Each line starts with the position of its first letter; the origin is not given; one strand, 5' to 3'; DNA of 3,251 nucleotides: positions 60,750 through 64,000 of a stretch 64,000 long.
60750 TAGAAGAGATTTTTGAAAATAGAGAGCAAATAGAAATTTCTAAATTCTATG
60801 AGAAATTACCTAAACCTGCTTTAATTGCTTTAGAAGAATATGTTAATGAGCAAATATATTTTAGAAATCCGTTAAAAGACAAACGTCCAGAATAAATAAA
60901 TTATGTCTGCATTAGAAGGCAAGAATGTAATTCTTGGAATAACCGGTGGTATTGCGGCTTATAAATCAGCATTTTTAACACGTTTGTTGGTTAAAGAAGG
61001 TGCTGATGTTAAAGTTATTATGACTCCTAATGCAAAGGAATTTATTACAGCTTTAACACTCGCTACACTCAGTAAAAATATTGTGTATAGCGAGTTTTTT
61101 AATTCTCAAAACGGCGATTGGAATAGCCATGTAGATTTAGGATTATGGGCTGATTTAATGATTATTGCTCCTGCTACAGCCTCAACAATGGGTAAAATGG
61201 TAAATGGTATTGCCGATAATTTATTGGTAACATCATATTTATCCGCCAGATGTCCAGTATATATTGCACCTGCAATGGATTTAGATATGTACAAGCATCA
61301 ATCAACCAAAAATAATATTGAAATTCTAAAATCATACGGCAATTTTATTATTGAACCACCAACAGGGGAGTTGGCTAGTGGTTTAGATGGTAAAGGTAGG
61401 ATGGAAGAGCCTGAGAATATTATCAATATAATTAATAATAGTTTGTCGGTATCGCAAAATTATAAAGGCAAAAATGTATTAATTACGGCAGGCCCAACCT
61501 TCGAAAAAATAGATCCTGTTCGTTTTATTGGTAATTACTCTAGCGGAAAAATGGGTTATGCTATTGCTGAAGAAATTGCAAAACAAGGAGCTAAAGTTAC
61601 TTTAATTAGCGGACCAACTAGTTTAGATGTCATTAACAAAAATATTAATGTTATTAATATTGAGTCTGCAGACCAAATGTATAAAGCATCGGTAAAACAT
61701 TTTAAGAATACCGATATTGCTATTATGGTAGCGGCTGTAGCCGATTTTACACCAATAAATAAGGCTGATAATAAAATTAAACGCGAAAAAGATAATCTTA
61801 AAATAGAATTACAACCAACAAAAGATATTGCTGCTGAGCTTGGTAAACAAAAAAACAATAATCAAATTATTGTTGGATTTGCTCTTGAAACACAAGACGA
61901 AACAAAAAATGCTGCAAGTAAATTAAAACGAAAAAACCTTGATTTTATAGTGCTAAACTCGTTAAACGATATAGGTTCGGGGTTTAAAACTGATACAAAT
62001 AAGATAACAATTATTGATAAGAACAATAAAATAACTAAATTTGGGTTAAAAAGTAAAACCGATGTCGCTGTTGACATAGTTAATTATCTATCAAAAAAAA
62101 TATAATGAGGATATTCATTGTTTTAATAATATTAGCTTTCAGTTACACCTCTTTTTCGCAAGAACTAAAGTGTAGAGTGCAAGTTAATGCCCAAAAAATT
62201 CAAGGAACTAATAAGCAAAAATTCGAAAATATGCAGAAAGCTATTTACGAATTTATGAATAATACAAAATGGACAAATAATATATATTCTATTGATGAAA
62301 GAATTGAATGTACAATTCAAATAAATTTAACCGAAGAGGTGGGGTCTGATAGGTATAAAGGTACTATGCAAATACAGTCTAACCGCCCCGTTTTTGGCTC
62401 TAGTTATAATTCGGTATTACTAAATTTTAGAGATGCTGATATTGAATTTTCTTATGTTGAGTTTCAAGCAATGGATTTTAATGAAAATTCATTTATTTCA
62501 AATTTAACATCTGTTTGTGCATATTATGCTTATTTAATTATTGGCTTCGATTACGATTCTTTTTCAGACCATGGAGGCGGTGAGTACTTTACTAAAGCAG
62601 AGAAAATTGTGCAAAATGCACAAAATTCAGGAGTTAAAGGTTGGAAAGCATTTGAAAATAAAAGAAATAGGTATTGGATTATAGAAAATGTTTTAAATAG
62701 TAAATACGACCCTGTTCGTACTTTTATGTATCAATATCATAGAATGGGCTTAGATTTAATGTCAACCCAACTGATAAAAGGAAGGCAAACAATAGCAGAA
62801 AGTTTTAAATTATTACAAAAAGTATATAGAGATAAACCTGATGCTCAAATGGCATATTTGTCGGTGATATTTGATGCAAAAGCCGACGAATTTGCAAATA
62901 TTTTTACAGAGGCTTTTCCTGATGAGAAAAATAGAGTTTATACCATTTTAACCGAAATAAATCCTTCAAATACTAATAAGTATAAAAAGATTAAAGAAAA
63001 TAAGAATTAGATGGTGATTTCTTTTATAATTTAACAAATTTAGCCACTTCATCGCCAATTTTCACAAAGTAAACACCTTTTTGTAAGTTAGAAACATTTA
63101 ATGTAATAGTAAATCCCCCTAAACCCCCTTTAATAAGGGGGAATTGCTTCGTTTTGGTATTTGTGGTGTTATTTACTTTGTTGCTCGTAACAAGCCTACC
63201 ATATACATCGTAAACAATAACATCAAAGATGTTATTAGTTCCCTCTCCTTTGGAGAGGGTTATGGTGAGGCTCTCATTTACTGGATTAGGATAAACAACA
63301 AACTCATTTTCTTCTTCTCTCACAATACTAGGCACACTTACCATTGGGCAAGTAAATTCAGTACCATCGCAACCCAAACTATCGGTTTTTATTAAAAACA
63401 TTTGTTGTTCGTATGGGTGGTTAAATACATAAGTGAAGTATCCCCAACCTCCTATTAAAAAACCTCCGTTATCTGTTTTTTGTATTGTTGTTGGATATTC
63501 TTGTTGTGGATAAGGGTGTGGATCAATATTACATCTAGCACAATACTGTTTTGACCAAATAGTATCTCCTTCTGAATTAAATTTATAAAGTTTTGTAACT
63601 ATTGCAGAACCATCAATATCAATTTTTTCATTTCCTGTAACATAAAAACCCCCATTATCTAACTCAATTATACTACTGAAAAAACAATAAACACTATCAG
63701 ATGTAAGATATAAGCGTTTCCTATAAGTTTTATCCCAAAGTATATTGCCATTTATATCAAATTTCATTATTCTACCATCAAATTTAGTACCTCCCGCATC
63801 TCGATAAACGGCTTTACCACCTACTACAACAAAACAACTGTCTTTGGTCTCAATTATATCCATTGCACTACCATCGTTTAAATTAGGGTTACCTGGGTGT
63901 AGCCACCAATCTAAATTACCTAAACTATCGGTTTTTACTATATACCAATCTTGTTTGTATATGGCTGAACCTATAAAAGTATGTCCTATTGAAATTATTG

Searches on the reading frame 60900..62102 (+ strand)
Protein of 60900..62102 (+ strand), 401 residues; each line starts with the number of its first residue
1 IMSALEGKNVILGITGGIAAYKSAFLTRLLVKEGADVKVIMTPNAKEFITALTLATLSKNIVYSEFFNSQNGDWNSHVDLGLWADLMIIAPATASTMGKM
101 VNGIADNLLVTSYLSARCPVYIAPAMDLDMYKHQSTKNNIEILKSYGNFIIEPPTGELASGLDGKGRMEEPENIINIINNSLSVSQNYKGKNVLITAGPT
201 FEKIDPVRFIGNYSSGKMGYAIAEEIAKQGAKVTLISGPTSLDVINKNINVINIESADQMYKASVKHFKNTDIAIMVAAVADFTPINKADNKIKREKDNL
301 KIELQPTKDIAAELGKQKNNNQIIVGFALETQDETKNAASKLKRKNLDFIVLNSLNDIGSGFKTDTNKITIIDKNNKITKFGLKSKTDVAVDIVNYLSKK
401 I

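Call 38: search_protein_families(library=pfam, proteins=[window:60900-62102:+], max_evalue=0.00001)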
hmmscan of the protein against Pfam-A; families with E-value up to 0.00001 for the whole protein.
window:60900-62102:+ (401 aa): 2 families
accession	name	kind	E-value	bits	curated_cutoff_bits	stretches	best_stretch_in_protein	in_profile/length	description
PF04127.22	DFP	-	1.6e-71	240.4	22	1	189-372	2-186/186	DNA/pantothenate metabolism flavoprotein C-terminal domain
PF02441.25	Flavoprotein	-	1.1e-34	119.8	22.7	1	8-178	1-158/162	Flavoprotein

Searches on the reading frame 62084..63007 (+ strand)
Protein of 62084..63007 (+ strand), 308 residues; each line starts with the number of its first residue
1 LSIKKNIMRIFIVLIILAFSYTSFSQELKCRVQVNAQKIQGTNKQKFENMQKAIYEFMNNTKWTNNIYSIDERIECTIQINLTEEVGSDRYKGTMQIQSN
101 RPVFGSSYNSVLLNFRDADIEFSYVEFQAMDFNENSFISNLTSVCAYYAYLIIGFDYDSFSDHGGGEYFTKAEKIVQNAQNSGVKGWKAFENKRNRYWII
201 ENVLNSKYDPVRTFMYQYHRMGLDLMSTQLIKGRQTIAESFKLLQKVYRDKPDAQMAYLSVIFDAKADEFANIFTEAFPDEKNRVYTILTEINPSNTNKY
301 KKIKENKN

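Call 38: search_protein_families(library=pfam, proteins=[window:62084-63007:+], max_evalue=0.00001)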
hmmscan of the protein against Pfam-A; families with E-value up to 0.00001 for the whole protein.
window:62084-63007:+ (308 aa): 1 family
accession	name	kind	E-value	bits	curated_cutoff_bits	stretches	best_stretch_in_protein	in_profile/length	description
PF16119.10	DUF4835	-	1.4e-106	356.1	25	1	26-303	1-276/276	Domain of unknown function (DUF4835)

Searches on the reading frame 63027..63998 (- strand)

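Call 38: search_protein_families(library=pfam, proteins=[window:63027-63998:-], max_evalue=0.00001)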
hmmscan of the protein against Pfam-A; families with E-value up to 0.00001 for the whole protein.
window:63027-63998:- (324 aa): 1 family
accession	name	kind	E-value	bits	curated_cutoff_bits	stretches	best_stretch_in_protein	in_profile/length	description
PF18962.6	Por_Secre_tail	-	3.9e-13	49.9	27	1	235-283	1-47/75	Secretion system C-terminal sorting domain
